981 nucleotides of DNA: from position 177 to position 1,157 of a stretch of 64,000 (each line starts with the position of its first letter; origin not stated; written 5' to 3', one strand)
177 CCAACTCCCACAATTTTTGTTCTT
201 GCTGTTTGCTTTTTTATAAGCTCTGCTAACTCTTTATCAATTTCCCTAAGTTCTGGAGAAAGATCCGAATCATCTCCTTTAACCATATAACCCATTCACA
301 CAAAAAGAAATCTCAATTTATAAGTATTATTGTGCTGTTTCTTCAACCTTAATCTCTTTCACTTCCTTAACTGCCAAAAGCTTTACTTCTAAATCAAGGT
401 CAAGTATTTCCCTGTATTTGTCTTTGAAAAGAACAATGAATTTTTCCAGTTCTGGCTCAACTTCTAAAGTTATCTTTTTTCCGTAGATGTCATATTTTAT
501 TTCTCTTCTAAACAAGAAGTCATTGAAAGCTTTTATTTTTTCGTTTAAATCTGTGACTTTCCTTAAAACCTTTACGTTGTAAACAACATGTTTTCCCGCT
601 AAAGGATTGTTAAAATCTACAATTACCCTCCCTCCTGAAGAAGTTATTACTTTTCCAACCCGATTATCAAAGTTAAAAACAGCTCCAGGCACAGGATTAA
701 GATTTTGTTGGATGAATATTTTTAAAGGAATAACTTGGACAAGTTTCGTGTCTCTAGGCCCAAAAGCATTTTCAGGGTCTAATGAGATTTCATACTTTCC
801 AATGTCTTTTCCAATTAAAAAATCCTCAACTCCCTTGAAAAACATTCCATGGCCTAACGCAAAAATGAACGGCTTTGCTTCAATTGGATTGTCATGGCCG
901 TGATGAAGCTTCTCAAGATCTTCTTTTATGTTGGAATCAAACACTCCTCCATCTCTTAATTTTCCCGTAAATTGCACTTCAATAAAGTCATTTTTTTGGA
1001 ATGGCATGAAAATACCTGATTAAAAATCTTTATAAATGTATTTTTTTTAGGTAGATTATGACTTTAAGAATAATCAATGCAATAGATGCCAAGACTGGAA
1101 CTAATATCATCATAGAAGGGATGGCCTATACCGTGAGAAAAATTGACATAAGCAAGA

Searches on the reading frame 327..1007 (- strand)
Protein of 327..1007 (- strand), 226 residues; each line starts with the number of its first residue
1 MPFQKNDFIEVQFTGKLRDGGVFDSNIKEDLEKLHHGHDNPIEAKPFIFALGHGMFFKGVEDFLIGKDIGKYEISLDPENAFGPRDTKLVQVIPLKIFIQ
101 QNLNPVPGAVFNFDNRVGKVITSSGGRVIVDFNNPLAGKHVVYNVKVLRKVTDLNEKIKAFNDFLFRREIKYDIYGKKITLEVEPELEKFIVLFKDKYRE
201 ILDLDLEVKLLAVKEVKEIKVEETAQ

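Call 50: find_encoding_contigs(protein=window:327-1007:-, flank=10000, max_places=1)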
Protein window:327-1007:- (226 aa): 8 contigs read that carry it; 1 place shown.
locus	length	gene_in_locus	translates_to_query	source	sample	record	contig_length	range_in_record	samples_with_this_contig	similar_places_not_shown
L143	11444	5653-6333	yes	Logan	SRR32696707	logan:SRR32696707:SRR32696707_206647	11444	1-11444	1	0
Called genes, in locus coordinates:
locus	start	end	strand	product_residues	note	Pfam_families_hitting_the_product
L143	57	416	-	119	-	-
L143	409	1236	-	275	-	PF00466:Ribosomal_L10, PF17777:RL10P_insert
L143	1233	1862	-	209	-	PF00687:Ribosomal_L1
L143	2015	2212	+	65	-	-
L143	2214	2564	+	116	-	-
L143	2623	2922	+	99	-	-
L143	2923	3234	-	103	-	-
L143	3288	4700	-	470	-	PF02163:Peptidase_M50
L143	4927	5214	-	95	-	-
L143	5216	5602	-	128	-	PF21485:IF5A-like_N (weak)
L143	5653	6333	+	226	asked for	PF00254:FKBP_C, PF22199:FKBP26_IF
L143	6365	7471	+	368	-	PF00091:Tubulin, PF12327:FtsZ_C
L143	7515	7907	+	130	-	-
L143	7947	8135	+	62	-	PF00584:SecE (weak)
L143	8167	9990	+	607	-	PF24096:DUF7379, PF02089:Palm_thioest, PF07819:PGAP1 (weak), PF00561:Abhydrolase_1 (weak)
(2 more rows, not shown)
